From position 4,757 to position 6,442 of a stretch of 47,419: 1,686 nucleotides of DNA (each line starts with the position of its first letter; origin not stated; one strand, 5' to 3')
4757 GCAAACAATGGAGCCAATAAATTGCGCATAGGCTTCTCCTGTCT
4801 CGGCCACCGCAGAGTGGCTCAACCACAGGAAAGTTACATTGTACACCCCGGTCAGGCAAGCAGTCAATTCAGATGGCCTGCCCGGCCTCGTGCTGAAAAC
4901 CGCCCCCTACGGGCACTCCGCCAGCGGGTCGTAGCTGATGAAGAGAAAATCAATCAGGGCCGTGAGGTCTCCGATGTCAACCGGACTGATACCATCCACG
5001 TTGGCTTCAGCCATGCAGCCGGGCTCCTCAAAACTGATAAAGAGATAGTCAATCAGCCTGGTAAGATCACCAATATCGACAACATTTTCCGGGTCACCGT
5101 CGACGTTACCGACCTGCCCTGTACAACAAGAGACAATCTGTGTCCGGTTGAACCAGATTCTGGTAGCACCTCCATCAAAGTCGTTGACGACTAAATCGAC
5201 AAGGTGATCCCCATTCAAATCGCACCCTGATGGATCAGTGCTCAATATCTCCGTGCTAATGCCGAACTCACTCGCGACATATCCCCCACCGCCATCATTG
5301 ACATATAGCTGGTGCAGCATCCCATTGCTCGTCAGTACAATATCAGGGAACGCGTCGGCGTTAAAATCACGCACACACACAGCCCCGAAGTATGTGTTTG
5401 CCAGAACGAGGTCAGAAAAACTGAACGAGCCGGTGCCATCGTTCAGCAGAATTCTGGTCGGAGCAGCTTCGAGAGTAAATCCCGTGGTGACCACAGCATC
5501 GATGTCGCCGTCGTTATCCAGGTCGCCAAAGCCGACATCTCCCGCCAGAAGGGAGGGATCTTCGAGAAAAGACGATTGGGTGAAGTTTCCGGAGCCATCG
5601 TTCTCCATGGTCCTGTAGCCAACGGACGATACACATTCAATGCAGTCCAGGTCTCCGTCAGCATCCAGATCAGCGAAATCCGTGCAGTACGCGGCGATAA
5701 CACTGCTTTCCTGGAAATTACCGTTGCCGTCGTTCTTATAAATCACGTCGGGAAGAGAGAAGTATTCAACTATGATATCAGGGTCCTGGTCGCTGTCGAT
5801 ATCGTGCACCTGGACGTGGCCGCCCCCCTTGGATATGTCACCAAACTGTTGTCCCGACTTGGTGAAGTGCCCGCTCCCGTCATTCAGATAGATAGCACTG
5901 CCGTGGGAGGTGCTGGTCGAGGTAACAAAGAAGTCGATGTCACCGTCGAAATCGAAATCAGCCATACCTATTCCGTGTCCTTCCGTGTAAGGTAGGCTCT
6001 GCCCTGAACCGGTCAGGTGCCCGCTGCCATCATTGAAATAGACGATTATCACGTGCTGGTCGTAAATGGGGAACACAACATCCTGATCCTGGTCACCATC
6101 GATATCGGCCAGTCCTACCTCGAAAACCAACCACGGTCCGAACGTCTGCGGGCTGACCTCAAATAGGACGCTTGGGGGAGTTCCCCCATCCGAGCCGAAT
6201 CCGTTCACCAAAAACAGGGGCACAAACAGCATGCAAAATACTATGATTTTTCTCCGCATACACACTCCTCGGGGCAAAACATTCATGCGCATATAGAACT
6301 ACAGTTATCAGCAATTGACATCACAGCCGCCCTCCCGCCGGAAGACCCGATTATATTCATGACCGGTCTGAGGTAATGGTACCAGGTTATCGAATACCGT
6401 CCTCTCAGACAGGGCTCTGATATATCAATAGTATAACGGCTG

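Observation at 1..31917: A ~32-kb island of co-oriented giant secreted proteins, five of them peptidases of four families, nine sharing one dockerin-like module: candidate cellulosome-like protease assembly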

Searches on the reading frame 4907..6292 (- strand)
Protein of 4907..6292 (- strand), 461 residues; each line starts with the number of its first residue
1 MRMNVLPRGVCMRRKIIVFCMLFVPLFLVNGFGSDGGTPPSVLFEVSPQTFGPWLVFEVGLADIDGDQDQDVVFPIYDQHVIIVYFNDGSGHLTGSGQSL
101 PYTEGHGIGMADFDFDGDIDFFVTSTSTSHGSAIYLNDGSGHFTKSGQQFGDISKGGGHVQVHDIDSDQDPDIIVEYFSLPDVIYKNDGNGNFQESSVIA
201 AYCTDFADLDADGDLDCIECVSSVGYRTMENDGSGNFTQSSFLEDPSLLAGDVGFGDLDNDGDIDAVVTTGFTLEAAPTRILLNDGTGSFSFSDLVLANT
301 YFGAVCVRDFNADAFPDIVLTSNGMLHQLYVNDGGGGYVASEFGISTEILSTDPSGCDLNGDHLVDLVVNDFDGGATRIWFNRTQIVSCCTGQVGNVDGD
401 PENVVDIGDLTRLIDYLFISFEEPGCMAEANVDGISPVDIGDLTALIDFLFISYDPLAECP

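Call 6: search_protein_families(library=pfam, proteins=[window:4907-6292:-], max_evalue=0.01)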
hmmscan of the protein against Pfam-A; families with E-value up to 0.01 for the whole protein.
window:4907-6292:- (461 aa): 1 family
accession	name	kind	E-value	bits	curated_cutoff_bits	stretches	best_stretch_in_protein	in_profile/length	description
PF13517.12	FG-GAP_3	-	8.4e-32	110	26.9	5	112-175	1-61/61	FG-GAP-like repeat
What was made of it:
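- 4907..6292 (-): FG-GAP beta-propeller protein with a C-terminal dockerin-like module (nt 4910-5143). The real start is probably 11 codons downstream of the first ATG. Pfam FG-GAP_3 E=8e-32 (call 6).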

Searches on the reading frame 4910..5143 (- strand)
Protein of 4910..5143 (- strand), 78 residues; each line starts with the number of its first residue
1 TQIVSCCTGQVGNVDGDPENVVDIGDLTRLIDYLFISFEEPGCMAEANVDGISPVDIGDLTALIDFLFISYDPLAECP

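Call 9: search_protein_families(library=pfam, proteins=[window:4910-5143:-], max_evalue=10)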
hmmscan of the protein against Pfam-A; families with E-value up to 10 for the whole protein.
seq(78 aa): 0 families

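Call 10: search_protein_families(library=ncbifam, proteins=[window:4910-5143:-], max_evalue=10)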
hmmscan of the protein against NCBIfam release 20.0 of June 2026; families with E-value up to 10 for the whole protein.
seq(78 aa): 2 families
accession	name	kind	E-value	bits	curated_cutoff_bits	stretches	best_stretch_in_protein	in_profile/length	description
NF033525.2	lasso_albusnod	subfamily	0.0021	18.4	30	2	16-30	13-27/44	albusnodin family lasso peptide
NF045500.1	Omp28_seleno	equivalog_domain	0.05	13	200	1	11-66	317-374/377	Omp28-related selenoprotein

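Call 14: search_solved_structures(query=A1, max_evalue=10, show_alignments=3)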
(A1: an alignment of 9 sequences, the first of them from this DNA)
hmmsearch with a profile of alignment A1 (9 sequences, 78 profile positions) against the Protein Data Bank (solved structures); distinct sequences matched with E-value up to 10: 6.
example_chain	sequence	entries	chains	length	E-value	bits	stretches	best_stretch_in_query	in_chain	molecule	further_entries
4fl4_A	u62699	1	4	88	0.046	17.4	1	11-68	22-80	Glycoside hydrolase family 9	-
4cj0_A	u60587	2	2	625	0.39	14.4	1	12-68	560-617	ENDOGLUCANASE D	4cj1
1clc_A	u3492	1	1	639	0.4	14.3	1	12-68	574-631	ENDOGLUCANASE CELD; EC: 3.2.1.4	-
1ud9_A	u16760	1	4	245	0.51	14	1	17-55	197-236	DNA polymerase sliding clamp A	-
5uct_A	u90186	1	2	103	1.2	12.8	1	13-47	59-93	Endoribonuclease MazF3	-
1c7v_A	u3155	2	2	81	1.4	12.6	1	41-65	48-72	CALCIUM VECTOR PROTEIN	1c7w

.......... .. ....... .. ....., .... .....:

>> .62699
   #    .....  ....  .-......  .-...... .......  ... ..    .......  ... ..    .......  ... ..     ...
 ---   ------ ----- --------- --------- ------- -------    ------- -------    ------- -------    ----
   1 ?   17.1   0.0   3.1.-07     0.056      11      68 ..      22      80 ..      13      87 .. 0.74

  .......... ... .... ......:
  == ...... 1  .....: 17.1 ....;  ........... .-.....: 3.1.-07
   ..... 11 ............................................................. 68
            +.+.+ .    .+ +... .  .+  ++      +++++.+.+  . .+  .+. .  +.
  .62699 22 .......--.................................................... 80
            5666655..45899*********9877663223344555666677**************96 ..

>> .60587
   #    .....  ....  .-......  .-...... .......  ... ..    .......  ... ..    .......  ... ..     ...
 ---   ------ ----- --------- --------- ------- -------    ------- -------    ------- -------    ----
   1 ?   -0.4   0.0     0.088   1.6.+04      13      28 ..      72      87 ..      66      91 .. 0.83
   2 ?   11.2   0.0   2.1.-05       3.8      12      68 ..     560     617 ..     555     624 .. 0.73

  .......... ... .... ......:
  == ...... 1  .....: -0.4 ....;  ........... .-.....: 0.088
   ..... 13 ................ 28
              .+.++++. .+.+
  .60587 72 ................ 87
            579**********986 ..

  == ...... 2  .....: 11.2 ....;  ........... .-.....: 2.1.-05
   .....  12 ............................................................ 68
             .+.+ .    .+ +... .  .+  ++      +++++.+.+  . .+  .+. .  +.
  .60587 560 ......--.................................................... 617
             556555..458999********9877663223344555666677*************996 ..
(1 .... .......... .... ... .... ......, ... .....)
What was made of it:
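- On Dockerin type I (Pfam PF00404): However, loop 1 is two residues longer than canonical: the HMM alignment to 4fl4 needs a 2-residue gap (call 14).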

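Call 15: find_homologous_proteins(query=A1, max_evalue=0.001)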
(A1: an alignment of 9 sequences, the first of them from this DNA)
Query A1 (9 sequences) (78 aa, profile of the alignment): 197 proteins with E <= 0.001 among 1230 candidates; the best 120 are listed.
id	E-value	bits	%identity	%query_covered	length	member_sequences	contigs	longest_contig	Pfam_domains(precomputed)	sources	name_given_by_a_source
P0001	8.3e-35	137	70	94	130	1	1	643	-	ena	-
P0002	9.0e-34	133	69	94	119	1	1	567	-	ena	-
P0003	4.4e-33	131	67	96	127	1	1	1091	-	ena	-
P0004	6.3e-33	131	67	94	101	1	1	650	-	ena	-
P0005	1.7e-32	129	67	97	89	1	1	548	-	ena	-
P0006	1.8e-32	129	71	92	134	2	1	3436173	-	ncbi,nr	ncbi:MAG: hypothetical protein JSU65_09560 [Candidatus Zixiibacteriota bacterium]|nr:MAG: hypothetic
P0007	1.9e-32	129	64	97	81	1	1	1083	-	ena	-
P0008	2.7e-32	129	68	92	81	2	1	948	-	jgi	-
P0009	3.1e-32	129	69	94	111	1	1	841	-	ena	-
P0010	5.2e-32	128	70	95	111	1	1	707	-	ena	-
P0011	5.6e-32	128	68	94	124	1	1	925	PF07593.19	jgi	jgi:hypothetical protein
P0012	7.2e-32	127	63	99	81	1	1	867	-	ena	-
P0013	1.2e-31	127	60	96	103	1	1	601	-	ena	-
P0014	1.7e-31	126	63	94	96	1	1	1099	-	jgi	jgi:hypothetical protein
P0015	2.0e-31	126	66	92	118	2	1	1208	-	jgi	jgi:hypothetical protein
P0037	1.1e-26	111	51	94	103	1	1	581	PF00404.25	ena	-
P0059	4.2e-24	102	64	86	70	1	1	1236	PF00404.25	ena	-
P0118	5.5e-16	76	57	68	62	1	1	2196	PF00404.25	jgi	jgi:hypothetical protein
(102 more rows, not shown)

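Call 22: find_encoding_contigs(protein=P0006, flank=10000, max_places=3)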
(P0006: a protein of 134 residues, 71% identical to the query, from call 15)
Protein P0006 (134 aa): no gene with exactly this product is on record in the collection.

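Call 25: find_related_loci(query=A1, collection=genome_contigs, flank=10000)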
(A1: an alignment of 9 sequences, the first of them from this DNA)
Query A1 (78 aa) in genome_contigs; peptide patterns used: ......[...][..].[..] (x = any residue, [..] = any of these).
225 stretches matched a pattern; 174 encode a relative of the query (tblastn E <= 1e-3); the best 80 are kept; 79 distinct loci.
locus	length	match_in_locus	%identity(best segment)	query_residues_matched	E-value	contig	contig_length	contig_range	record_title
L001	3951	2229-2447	71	6-78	1e-29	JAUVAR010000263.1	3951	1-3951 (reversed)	MAG: Candidatus Zixiibacteriota bacterium isolate CSMAG_224 CSMAG_224_k127_9785675_length_3951_cov_16.0000, whole genome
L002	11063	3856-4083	70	5-78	2e-29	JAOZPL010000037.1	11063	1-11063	MAG: Candidatus Zixiibacteriota bacterium isolate GMC4.metabat2.214 GMC4_8400_length_11063_cov_5.386265, whole genome sh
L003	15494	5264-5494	62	2-78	1e-28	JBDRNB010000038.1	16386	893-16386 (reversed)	MAG: Candidatus Aenigmatarchaeota archaeon isolate MEGAHIT-group-1.865 k141_8252966, whole genome shotgun sequence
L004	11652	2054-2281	66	4-77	2e-28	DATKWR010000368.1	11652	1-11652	MAG TPA_asm: Sedimentisphaerales bacterium isolate SMAG_U14168 k141_4551067, whole genome shotgun sequence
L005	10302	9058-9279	68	4-77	2e-28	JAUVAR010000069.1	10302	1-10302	MAG: Candidatus Zixiibacteriota bacterium isolate CSMAG_224 CSMAG_224_k127_10569693_length_10302_cov_10.8515, whole geno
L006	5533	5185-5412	66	4-77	7e-28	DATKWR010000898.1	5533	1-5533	MAG TPA_asm: Sedimentisphaerales bacterium isolate SMAG_U14168 k141_4758432, whole genome shotgun sequence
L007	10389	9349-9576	64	3-78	2e-27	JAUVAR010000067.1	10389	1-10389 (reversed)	MAG: Candidatus Zixiibacteriota bacterium isolate CSMAG_224 CSMAG_224_k127_7646130_length_10389_cov_20.2115, whole genom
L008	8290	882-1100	67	6-78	3e-27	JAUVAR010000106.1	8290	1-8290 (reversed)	MAG: Candidatus Zixiibacteriota bacterium isolate CSMAG_224 CSMAG_224_k127_7188456_length_8290_cov_9.9004, whole genome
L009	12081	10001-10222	65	4-77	5e-27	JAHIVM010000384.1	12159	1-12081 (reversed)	MAG: Candidatus Zixiibacteriota bacterium isolate MM_PC_MetaG.mb.8 MM_PC_MetaG.mb.8_k141_1314407, whole genome shotgun s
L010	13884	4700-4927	67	4-77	7e-27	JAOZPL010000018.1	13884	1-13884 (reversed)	MAG: Candidatus Zixiibacteriota bacterium isolate GMC4.metabat2.214 GMC4_5490_length_13884_cov_6.300311, whole genome sh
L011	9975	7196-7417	64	6-77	7e-27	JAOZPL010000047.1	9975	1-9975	MAG: Candidatus Zixiibacteriota bacterium isolate GMC4.metabat2.214 GMC4_10141_length_9975_cov_4.925202, whole genome sh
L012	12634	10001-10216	67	6-77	8e-27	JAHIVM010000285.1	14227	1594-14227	MAG: Candidatus Zixiibacteriota bacterium isolate MM_PC_MetaG.mb.8 MM_PC_MetaG.mb.8_k141_969606, whole genome shotgun se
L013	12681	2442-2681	61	2-78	1e-26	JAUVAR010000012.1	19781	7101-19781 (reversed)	MAG: Candidatus Zixiibacteriota bacterium isolate CSMAG_224 CSMAG_224_k127_13273702_length_19781_cov_29.0000, whole geno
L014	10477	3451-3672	64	4-77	2e-26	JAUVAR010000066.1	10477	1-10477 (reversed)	MAG: Candidatus Zixiibacteriota bacterium isolate CSMAG_224 CSMAG_224_k127_7087873_length_10477_cov_34.4249, whole genom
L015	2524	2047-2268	58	4-77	6e-26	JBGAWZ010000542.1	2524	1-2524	MAG: Candidatus Zixiibacteriota bacterium isolate MAG_AAO_AS.78 AAOAS-78_scaffold_227394, whole genome shotgun sequence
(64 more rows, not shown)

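Call 26: predict_structure(alignment_id=A2)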
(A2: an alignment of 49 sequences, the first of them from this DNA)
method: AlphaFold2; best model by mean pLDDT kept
length: 78 residues; sequences in the alignment: 49
mean_pLDDT: 90.4   pTM: 0.78
mean pLDDT of the five models: 90.4, 88.3, 87.7, 87.4, 86.2
residues with pLDDT >= 90: 56; 70-90: 17; 50-70: 2; < 50: 3
segments of 3 or more residues with pLDDT < 50: 1-3
pLDDT, mean of each block of 10 residues (from residue 1): 68 92 96 97 92 93 97 89
secondary structure, 60 per line:
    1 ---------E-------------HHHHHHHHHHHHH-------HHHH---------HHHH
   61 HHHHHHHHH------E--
elements in order: H24-36 H44-47 H57-69
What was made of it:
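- On Dockerin type I (Pfam PF00404): The AlphaFold model has helices at residues 24-36 and 57-69, each preceded by a loop, plus a short linker helix (call 26). This is a predicted structure only, with pLDDT 90.4 (call 26).
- On T9SS C-terminal sorting domain (PF18962 / TIGR04183): The predicted fold is helical (call 26).
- The AlphaFold model has pLDDT 90.4 (call 26).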

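Call 27: search_protein_representatives(alignment_id=A1)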
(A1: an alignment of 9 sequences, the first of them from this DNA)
Query: 9 sequences, 78 profile positions. Proteins with E-value up to 0.001 (for the whole library): 9011; up to 1e-10: 2801; up to 1e-30: 58. The best 150 are listed.
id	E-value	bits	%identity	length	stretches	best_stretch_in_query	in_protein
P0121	3.1e-50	184.5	-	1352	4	6-77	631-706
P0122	5.1e-48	177.5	-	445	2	3-77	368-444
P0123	1.8e-47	175.7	-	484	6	4-77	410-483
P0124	2.0e-47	175.5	-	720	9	14-67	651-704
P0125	8.0e-46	170.4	-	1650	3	5-78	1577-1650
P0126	8.1e-44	164.0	-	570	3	4-69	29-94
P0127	3.9e-40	152.2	-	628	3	3-78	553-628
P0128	1.1e-37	144.3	-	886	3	5-77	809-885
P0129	2.0e-36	140.3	-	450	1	2-78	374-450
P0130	3.2e-36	139.7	-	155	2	4-73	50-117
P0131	4.9e-36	139.1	-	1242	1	2-78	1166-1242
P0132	9.3e-36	138.2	-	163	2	5-72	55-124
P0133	1.8e-35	137.2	-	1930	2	3-78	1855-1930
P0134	2.9e-35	136.6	-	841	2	5-78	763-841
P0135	1.2e-34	134.6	-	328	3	5-78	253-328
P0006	5.7e-33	129.2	-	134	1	4-77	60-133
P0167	8.0e-31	122.4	-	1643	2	4-70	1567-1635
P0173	1.2e-30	121.8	-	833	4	6-73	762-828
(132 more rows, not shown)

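Call 30: fold_search(model_id=the predicted structure, library=pdb)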
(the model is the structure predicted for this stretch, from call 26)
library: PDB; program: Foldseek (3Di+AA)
matches with E <= 10: 40; with E <= 0.001: 0
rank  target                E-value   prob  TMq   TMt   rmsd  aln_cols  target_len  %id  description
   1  4fl4_G                9.0e-03  1.00  0.66  0.76   2.9        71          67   24  Scaffoldin conformation and dynamics revealed by a ternary complex from the Clostridium thermocellum cellulosome (released 2012-06-27)
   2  4uyq_B                1.8e-02  0.99  0.62  0.65   3.8        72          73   26  High resolution structure of the third cohesin ScaC in complex with the ScaB dockerin with a mutation in the C-termina (released 2015-04-15)
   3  4uyp_B                3.2e-02  0.99  0.65  0.69   1.7        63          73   27  High resolution structure of the third cohesin ScaC in complex with the ScaB dockerin with a mutation in the N-termina (released 2015-04-15)
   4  4fl4_A                5.5e-02  0.99  0.68  0.77   2.1        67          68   27  Scaffoldin conformation and dynamics revealed by a ternary complex from the Clostridium thermocellum cellulosome (released 2012-06-27)
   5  5nrm_B                6.9e-02  0.99  0.64  0.74   1.6        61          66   18  Crystal structure of the sixth cohesin from Acetivibrio cellulolyticus' scaffoldin B in complex with Cel5 dockerin S51 (released 2018-01-31)
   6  8x39_B                8.0e-02  0.97  0.62  0.37   2.1        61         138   16  Crystal structure of cellulosomal double-dockerin module of Clo1313_0689 from Clostridium thermocellum (released 2024-04-03)
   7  4dh2_D                8.6e-02  0.99  0.69  0.77   1.8        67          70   22  Crystal structure of Coh-OlpC(Cthe_0452)-Doc435(Cthe_0435) complex: A novel type I Cohesin-Dockerin complex from Clost (released 2012-11-28)
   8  4dh2_B                8.6e-02  0.99  0.69  0.74   1.8        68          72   19  Crystal structure of Coh-OlpC(Cthe_0452)-Doc435(Cthe_0435) complex: A novel type I Cohesin-Dockerin complex from Clost (released 2012-11-28)
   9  5nrk_D                1.0e-01  0.98  0.71  0.81   2.0        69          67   16  Crystal structure of the sixth cohesin from Acetivibrio cellulolyticus' scaffoldin B in complex with Cel5 dockerin S15 (released 2018-01-31)
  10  4fl4_D                1.3e-01  0.99  0.65  0.77   1.3        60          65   27  Scaffoldin conformation and dynamics revealed by a ternary complex from the Clostridium thermocellum cellulosome (released 2012-06-27)
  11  2mte_MODEL_1_A        1.4e-01  0.97  0.67  0.74   2.0        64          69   20  Solution structure of Doc48S (released 2014-10-15)
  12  2ccl_B                1.6e-01  0.97  0.67  0.82   1.6        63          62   24  THE S45A, T46A MUTANT OF THE TYPE I COHESIN-DOCKERIN COMPLEX FROM THE CELLULOSOME OF CLOSTRIDIUM THERMOCELLUM (released 2007-02-13)
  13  8x39_A                1.6e-01  0.97  0.66  0.38   1.6        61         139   28  Crystal structure of cellulosomal double-dockerin module of Clo1313_0689 from Clostridium thermocellum (released 2024-04-03)
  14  6kge_B                1.7e-01  0.95  0.63  0.79   1.9        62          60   19  Crystal structure of CaDoc0917(R16D)-CaCohA2 complex at pH 5.5 (released 2020-07-08)
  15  6kgc_B                1.7e-01  0.94  0.59  0.76   2.3        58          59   21  Crystal structure of CaDoc0917(R49D)-CaCohA2 complex at pH 5.4 (released 2020-07-08)
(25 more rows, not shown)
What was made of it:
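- On Dockerin type I (Pfam PF00404): The best E is 9e-3, probability 1.0, query-normalised TM-score 0.37-0.73 across them, 0.50 or more for the first 26 (call 30).
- Closest known: T9SS C-terminal-domain cargo sorting. Different: The module has a different fold: helical with calcium loops rather than a beta-sandwich (calls 26, 30).
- Its top 29 Foldseek PDB matches are all dockerins, with probability up to 1.0 and TM-score (query-normalised) up to 0.73 (call 30).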

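Call 42: search_protein_families(library=pfam, alignment_id=A4, max_evalue=0.0001)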
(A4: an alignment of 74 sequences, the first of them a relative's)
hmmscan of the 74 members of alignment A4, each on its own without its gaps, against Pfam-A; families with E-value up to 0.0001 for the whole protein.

A. member 1, L062:497-1258:+ (253 aa): 0 families

B. families by the number of members that match (of 74 scanned): 52 families (the first 25 are shown)
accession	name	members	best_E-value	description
PF13229.12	Beta_helix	7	4.2e-104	Right handed beta helix region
PF00112.29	Peptidase_C1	7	2.9e-51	Papain family cysteine protease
PF02412.23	TSP_3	7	2e-30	Thrombospondin type 3 repeat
PF18911.6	PKD_4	4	6.5e-13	PKD domain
PF00801.26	PKD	4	2.8e-10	PKD domain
PF25778.1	DUF7948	3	1.7e-67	Domain of unknown function (DUF7948)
PF00082.27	Peptidase_S8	3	3.4e-47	Subtilase family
PF20773.4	InhA-like_MAM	3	1.4e-29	Immune inhibitor A-like, MAM domain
PF08450.18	SGL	3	2.7e-10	SMP-30/Gluconolactonase/LRE-like region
PF05048.19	NosD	2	7.6e-173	Periplasmic copper-binding protein (NosD)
PF13517.12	FG-GAP_3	2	2.6e-43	FG-GAP-like repeat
PF06739.17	SBBP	2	1.1e-34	Beta-propeller repeat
PF18560.7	Lectin_like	2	1.3e-31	Lectin like domain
PF01839.29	FG-GAP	2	1.1e-13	FG-GAP repeat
PF00404.24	Dockerin_1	2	1.3e-10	Dockerin type I domain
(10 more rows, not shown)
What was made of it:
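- There are many copies per genome, on very different passengers (calls 25, 42).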

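Call 77: search_protein_families(library=pfam, proteins=[P0173, P0167, P0124], max_evalue=0.01)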
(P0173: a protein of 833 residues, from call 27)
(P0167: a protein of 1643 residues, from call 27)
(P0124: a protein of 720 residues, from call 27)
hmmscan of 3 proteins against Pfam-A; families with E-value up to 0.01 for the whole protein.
P0173 (833 aa): 1 family
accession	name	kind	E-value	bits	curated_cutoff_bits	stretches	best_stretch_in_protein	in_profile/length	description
PF00404.24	Dockerin_1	-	3.5e-15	56.4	22.9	1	46-82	2-40/57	Dockerin type I domain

P0167 (1643 aa): 3 families
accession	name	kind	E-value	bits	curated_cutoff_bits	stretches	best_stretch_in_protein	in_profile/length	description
PF01640.23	Peptidase_C10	-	3.7e-45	155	26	1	177-372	1-194/194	Peptidase C10 family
PF18911.6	PKD_4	-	2.8e-09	37.4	27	1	727-762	34-69/85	PKD domain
PF00801.26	PKD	-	5e-07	30.1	23.5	1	729-760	31-64/80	PKD domain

P0124 (720 aa): 2 families
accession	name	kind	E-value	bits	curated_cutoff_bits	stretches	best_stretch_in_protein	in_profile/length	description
PF00404.24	Dockerin_1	-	1.9e-66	220.6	22.9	8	178-231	2-56/57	Dockerin type I domain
PF13499.12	EF-hand_7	-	4.4e-08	33.8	30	0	179-227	12-65/67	EF-hand domain pair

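Call 83: find_encoding_contigs(protein=P0129, flank=10000, max_places=2)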
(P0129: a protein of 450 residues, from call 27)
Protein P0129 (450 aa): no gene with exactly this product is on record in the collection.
